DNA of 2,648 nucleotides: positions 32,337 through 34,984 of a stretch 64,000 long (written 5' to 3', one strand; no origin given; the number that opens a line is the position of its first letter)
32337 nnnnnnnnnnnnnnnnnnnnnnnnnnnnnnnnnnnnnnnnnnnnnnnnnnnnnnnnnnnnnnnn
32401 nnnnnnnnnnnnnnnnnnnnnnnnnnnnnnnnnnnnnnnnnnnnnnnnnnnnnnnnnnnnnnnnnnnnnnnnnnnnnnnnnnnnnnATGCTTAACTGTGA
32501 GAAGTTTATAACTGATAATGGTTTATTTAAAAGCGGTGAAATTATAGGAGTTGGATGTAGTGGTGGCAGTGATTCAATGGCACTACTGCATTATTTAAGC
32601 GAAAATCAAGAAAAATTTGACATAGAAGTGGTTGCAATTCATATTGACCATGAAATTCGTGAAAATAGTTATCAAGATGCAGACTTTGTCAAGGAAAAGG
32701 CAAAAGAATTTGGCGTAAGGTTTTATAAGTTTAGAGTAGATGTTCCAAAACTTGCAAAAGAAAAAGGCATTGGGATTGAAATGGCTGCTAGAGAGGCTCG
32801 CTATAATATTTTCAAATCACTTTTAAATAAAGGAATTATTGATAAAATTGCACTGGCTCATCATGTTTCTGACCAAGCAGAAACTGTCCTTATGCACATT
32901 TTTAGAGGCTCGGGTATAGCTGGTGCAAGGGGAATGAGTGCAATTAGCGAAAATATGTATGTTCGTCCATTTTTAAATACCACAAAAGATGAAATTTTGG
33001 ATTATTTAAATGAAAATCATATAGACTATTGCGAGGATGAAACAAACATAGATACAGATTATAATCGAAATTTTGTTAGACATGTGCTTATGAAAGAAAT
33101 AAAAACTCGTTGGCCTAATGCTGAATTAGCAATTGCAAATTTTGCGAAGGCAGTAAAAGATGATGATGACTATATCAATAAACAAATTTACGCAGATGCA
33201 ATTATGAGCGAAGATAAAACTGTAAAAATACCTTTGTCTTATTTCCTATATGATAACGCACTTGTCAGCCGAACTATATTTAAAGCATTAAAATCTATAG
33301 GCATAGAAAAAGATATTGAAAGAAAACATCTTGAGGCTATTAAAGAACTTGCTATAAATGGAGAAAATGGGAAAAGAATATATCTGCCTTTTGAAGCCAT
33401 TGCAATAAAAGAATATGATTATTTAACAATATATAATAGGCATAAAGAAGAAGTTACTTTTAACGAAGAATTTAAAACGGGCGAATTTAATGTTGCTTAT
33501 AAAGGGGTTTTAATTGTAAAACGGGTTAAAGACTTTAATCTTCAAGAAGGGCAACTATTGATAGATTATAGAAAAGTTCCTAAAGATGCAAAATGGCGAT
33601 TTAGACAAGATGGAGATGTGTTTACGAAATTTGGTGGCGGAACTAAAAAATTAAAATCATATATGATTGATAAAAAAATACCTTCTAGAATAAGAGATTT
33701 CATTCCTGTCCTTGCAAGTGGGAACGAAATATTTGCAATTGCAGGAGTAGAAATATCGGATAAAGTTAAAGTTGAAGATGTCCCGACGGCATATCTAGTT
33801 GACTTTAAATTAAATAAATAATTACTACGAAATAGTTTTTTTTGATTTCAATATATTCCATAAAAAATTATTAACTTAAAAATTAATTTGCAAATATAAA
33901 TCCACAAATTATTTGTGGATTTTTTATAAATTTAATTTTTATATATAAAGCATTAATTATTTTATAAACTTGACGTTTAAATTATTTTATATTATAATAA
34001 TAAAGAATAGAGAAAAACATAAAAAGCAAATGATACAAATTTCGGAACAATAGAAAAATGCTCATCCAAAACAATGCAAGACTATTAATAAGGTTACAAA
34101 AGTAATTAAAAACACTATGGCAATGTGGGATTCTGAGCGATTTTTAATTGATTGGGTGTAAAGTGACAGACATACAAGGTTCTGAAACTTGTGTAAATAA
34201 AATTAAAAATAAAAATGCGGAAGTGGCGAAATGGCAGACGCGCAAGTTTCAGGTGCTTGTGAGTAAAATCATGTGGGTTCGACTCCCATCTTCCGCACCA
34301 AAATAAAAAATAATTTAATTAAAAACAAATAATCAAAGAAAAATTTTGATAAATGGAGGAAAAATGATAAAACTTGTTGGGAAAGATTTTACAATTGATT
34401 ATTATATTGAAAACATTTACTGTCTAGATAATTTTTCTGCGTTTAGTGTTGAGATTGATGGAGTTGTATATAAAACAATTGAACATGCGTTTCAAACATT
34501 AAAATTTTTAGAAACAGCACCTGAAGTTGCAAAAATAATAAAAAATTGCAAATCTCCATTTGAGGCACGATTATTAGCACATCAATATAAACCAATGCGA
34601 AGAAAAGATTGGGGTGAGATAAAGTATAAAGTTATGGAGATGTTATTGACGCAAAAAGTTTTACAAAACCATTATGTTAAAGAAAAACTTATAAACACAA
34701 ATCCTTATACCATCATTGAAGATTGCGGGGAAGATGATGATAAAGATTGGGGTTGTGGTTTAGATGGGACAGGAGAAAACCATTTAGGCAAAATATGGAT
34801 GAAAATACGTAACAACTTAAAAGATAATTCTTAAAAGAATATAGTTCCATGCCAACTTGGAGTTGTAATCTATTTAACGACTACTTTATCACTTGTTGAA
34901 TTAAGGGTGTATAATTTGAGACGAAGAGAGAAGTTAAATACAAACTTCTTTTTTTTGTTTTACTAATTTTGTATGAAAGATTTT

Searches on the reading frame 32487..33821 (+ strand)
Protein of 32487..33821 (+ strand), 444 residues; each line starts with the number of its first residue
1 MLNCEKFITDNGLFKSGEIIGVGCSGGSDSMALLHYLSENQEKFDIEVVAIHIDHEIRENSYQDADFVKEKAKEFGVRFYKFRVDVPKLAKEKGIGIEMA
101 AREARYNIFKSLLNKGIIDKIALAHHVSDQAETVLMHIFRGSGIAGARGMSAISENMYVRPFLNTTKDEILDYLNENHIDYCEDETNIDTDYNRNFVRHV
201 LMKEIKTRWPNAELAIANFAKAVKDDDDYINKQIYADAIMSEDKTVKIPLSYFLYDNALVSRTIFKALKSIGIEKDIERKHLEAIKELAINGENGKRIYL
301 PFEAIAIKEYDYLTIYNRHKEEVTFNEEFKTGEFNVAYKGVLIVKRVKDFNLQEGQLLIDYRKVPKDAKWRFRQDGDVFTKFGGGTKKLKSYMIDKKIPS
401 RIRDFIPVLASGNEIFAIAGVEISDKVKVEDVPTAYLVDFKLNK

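Call 23: search_protein_families(library=pfam, proteins=[window:32487-33821:+])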
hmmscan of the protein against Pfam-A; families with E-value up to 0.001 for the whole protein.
window:32487-33821:+ (444 aa): 3 families
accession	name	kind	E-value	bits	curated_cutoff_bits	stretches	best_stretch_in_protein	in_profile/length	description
PF01171.26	ATP_bind_3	-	6.2e-55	186.2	27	1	21-199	3-181/182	PP-loop family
PF11734.13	TilS_C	-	4.6e-11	42.4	22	1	370-430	3-64/74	TilS substrate C-terminal domain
PF01507.26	PAPS_reduct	-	3.8e-05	24.2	22.5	0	22-78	4-54/175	Phosphoadenosine phosphosulfate reductase domain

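Call 25: find_encoding_contigs(protein=window:32487-33821:+, flank=10000, max_places=6)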
Protein window:32487-33821:+ (444 aa): 16 contigs read that carry it; 6 places shown.
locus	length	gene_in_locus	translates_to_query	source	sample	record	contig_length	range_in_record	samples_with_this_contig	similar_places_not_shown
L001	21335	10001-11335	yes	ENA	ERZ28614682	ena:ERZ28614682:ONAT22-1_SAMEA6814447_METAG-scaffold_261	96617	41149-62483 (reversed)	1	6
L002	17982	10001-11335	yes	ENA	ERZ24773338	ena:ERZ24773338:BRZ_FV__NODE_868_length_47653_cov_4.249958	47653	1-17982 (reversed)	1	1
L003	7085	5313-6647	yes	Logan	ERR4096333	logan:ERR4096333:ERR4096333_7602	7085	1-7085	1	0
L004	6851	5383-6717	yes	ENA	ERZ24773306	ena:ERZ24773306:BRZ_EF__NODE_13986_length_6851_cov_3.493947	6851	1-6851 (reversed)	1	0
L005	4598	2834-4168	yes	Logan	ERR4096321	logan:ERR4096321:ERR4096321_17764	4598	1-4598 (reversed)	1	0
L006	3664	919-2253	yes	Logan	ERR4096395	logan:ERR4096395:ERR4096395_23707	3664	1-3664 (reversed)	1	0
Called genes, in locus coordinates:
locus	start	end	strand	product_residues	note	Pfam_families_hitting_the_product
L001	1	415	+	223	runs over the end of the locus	-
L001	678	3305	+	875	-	PF01326:PPDK_N, PF00391:PEP-utilizers, PF02896:PEP-utilizers_C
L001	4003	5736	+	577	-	PF01336:tRNA_anti-codon, PF00152:tRNA-synt_2, PF02938:GAD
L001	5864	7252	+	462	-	PF01336:tRNA_anti-codon, PF00152:tRNA-synt_2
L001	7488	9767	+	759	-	PF19732:SpoIIE_N, PF07228:SpoIIE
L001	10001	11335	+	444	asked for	PF01171:ATP_bind_3, PF11734:TilS_C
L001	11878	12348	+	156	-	PF08719:NADAR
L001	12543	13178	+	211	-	PF00302:CAT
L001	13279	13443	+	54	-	-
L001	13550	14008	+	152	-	PF00583:Acetyltransf_1, PF13673:Acetyltransf_10 (weak), PF13508:Acetyltransf_7, PF08445:FR47 (weak)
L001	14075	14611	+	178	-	PF00300:His_Phos_1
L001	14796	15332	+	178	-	PF10688:Imp-YgjV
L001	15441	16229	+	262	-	PF04402:SIMPL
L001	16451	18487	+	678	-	PF00270:DEAD (faint), PF00580:UvrD-helicase, PF01443:Viral_helicase1 (faint), PF13245:AAA_19 (faint), PF13361:UvrD_C (weak), PF13538:UvrD_C_2 (weak)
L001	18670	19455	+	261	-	PF00398:RrnaAD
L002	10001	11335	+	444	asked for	PF01171:ATP_bind_3, PF11734:TilS_C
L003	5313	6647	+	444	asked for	PF01171:ATP_bind_3, PF11734:TilS_C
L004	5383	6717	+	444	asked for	PF01171:ATP_bind_3, PF11734:TilS_C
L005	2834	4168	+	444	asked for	PF01171:ATP_bind_3, PF11734:TilS_C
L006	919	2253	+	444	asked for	PF01171:ATP_bind_3, PF11734:TilS_C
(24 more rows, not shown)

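Call 26: find_homologous_proteins(query=window:32487-33821:+, max_evalue=1e-30)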
Query window:32487-33821:+ (444 aa): 3132 proteins with E <= 1e-30 among 8000 candidates; the best 120 are listed.
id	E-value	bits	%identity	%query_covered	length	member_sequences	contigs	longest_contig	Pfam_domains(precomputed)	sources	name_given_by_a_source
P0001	3.6e-291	983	99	100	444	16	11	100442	PF11734.14,PF01171.27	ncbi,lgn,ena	-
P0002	7.4e-239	811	80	99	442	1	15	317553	PF11734.14,PF01171.27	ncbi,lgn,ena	-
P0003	9.1e-239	811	80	99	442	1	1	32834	PF11734.14,PF01171.27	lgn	-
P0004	1.9e-238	810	80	99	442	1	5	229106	PF11734.14,PF01171.27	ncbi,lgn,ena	-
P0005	2.2e-238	809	80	99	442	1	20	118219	PF11734.14,PF01171.27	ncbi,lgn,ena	-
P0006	2.4e-238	809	80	99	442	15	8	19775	PF11734.14,PF01171.27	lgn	-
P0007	2.7e-238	809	80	99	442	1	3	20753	PF11734.14,PF01171.27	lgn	-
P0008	2.8e-238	809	80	99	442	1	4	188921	PF11734.14,PF01171.27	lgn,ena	-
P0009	2.9e-238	809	80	99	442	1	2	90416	PF11734.14,PF01171.27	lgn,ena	-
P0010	7.8e-238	808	80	99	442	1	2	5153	PF11734.14,PF01171.27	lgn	-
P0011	8.6e-238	807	80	99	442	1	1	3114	PF11734.14,PF01171.27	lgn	-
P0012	1.1e-237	807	80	99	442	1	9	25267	PF11734.14,PF01171.27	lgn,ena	-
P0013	1.2e-237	807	80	99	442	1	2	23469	PF11734.14,PF01171.27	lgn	-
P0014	1.2e-237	807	80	99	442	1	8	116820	PF11734.14,PF01171.27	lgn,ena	-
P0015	1.3e-237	807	80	99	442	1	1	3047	PF11734.14,PF01171.27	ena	-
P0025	1.1e-229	781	77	99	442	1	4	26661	PF11734.14,PF01171.27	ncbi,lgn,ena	-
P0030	4.4e-227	772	76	100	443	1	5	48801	PF11734.14,PF01171.27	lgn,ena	-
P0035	4.5e-225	766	77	99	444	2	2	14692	PF11734.14,PF01171.27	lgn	-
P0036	6.2e-225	765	74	99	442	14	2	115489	PF01507.26,PF11734.14,PF01171.27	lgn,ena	-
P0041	1.3e-220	751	75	100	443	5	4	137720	PF11734.14,PF01171.27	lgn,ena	-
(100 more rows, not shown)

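Call 27: find_encoding_contigs(protein=P0002, flank=10000, max_places=2)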
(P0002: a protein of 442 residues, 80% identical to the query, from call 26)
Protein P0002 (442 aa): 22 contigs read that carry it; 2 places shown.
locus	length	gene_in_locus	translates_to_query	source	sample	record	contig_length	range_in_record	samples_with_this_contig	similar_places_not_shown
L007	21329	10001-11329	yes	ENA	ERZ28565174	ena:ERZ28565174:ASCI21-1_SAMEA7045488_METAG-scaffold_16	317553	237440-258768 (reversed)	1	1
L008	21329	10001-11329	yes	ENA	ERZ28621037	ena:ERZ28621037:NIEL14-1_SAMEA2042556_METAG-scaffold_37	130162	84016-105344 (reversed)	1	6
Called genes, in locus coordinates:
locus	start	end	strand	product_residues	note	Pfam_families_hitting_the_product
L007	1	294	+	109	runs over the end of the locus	-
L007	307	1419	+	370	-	PF14206:Cys_rich_CPCC, PF14386:DUF4417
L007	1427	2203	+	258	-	-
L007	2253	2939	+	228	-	PF01520:Amidase_3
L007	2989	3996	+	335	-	PF00892:EamA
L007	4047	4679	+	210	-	-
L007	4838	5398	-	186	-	PF00440:TetR_N (weak), PF14278:TetR_C_8 (weak)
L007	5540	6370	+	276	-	PF02645:DegV, PF13684:FakA-like_C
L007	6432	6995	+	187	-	PF00625:Guanylate_kin, PF13238:AAA_18 (weak)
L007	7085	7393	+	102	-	PF12643:MazG-like (weak)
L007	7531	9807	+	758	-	PF19732:SpoIIE_N, PF07228:SpoIIE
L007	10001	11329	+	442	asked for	PF01171:ATP_bind_3, PF11734:TilS_C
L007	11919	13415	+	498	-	PF12161:HsdM_N, PF02384:N6_Mtase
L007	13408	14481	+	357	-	PF16289:PIN_12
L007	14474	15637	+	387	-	PF01420:Methylase_S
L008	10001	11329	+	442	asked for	PF01171:ATP_bind_3, PF11734:TilS_C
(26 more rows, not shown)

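Call 28: find_encoding_contigs(protein=P0036, flank=10000, max_places=2)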
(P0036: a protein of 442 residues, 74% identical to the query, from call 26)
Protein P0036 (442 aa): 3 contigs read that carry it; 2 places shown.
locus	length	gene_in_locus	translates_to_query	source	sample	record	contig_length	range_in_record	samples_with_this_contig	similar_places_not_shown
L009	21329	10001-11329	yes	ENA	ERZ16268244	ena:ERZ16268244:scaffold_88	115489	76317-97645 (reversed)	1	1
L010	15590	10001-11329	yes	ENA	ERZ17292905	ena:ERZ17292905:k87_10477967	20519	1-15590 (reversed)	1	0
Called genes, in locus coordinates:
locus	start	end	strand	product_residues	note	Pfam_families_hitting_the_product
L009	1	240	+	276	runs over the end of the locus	PF02645:DegV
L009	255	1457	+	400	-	PF00465:Fe-ADH, PF13685:Fe-ADH_2, PF25137:ADH_Fe_C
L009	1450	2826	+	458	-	PF00171:Aldedh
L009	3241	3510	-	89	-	-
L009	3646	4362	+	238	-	PF07947:YhhN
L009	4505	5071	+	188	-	PF00625:Guanylate_kin, PF13238:AAA_18, PF13671:AAA_33 (faint)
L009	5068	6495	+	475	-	-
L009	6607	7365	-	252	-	PF00459:Inositol_P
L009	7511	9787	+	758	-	PF19732:SpoIIE_N, PF07228:SpoIIE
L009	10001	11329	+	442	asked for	PF01171:ATP_bind_3, PF01507:PAPS_reduct (faint), PF11734:TilS_C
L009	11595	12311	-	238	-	PF10688:Imp-YgjV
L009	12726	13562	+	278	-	-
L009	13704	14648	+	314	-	-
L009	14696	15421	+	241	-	-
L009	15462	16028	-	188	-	-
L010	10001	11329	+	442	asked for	PF01171:ATP_bind_3, PF01507:PAPS_reduct (faint), PF11734:TilS_C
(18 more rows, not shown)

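Call 29: find_encoding_contigs(protein=P0041, flank=10000, max_places=2)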
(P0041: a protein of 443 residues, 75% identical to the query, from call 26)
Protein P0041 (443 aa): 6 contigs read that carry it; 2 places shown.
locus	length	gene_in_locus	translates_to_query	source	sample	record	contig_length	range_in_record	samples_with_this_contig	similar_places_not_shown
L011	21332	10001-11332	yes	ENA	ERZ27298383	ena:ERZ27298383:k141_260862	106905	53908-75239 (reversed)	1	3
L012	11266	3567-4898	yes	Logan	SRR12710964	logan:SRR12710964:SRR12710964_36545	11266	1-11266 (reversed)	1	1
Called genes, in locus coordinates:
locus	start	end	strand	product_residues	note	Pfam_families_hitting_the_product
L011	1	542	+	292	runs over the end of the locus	PF14267:DUF4357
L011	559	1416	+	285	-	PF04556:DpnII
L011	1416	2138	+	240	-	PF01555:N6_N4_Mtase, PF01170:UPF0020 (weak), PF13847:Methyltransf_31, PF08241:Methyltransf_11 (faint), PF13649:Methyltransf_25 (faint), PF01555:N6_N4_Mtase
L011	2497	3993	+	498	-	PF00078:RVT_1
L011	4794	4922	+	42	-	-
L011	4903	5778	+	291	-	PF23343:REP_ORF2-G2P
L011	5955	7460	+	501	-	PF00239:Resolvase, PF07508:Recombinase, PF13408:Zn_ribbon_recom (weak)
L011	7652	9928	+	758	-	PF19732:SpoIIE_N, PF07228:SpoIIE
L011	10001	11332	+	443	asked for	PF01171:ATP_bind_3, PF11734:TilS_C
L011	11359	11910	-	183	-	-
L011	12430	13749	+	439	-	PF18159:S_4TM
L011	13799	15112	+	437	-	-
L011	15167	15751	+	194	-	PF02545:Maf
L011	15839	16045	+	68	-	PF12844:HTH_19, PF01381:HTH_3, PF13443:HTH_26 (faint)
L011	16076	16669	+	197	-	PF10688:Imp-YgjV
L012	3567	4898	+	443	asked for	PF01171:ATP_bind_3, PF11734:TilS_C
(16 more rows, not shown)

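Call 52: find_encoding_contigs(protein=P0035, flank=10000, max_places=2)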
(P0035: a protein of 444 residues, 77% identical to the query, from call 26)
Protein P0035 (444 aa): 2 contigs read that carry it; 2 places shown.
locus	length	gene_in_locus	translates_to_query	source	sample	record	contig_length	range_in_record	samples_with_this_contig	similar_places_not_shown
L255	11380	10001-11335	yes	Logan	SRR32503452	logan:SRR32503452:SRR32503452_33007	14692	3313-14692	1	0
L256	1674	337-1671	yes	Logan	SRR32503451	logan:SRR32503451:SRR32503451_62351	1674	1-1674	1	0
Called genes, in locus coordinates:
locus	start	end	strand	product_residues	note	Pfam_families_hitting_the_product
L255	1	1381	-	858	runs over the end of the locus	PF02012:BNR (faint), PF15902:Sortilin-Vps10 (weak)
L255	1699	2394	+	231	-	PF01520:Amidase_3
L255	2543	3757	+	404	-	PF07690:MFS_1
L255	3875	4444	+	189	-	PF00625:Guanylate_kin, PF13238:AAA_18 (weak)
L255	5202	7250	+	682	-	PF00403:HMA, PF00122:E1-E2_ATPase, PF00702:Hydrolase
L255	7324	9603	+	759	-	PF19732:SpoIIE_N, PF07228:SpoIIE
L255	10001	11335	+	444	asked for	PF01171:ATP_bind_3, PF11734:TilS_C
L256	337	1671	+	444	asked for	PF01171:ATP_bind_3, PF11734:TilS_C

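Call 53: find_encoding_contigs(protein=P0025, flank=10000, max_places=2)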
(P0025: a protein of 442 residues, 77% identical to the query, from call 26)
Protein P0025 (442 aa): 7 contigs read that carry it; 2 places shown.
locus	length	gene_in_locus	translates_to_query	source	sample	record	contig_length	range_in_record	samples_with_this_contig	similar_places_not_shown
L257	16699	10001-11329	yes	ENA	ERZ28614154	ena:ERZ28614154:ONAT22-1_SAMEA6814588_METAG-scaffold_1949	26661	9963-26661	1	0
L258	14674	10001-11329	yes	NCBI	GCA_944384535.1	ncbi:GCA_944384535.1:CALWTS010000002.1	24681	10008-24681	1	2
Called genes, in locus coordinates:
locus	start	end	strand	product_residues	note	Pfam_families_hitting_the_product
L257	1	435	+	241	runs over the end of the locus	-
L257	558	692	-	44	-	-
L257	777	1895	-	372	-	-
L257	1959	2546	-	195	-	PF08239:SH3_3 (weak)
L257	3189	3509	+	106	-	-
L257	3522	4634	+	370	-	PF14206:Cys_rich_CPCC, PF14386:DUF4417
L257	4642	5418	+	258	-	-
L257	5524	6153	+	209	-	PF01520:Amidase_3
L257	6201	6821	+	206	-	-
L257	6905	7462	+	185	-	PF00625:Guanylate_kin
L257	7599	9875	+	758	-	PF19732:SpoIIE_N, PF07228:SpoIIE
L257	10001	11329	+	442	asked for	PF01171:ATP_bind_3, PF11734:TilS_C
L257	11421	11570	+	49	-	-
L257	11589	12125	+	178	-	PF10688:Imp-YgjV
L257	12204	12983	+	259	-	PF04402:SIMPL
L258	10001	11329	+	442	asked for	PF01171:ATP_bind_3, PF11734:TilS_C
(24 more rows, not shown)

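Call 54: find_encoding_contigs(protein=P0030, flank=10000, max_places=2)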
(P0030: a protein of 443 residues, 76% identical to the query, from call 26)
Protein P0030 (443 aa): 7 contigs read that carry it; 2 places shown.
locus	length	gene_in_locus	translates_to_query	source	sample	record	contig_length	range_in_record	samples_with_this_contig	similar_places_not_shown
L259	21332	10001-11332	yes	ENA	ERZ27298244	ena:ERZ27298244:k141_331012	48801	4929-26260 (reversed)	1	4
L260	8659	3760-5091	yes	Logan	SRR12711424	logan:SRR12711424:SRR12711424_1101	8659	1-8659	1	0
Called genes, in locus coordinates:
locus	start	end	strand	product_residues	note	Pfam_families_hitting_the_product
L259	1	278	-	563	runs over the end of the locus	PF01155:HypA (faint), PF14311:DUF4379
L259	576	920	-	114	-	-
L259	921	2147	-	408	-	-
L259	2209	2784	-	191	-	-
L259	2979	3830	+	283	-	-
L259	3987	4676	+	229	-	PF01520:Amidase_3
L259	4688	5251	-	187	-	-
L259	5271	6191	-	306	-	-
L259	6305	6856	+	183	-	PF00625:Guanylate_kin, PF13238:AAA_18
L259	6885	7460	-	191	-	-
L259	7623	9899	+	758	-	PF19732:SpoIIE_N, PF07228:SpoIIE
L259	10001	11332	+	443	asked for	PF01171:ATP_bind_3, PF11734:TilS_C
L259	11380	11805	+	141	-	PF02698:DUF218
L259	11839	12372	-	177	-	-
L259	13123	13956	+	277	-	PF13672:PP2C_2 (weak)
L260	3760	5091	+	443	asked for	PF01171:ATP_bind_3, PF11734:TilS_C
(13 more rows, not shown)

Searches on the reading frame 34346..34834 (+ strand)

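Call 23: search_protein_families(library=pfam, proteins=[window:34346-34834:+])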
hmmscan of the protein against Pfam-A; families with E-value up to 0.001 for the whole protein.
window:34346-34834:+ (162 aa): 1 family
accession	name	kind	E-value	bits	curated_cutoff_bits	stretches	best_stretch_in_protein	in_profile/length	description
PF08719.17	NADAR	-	2e-23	83.8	35.1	1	25-159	11-163/163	NADAR domain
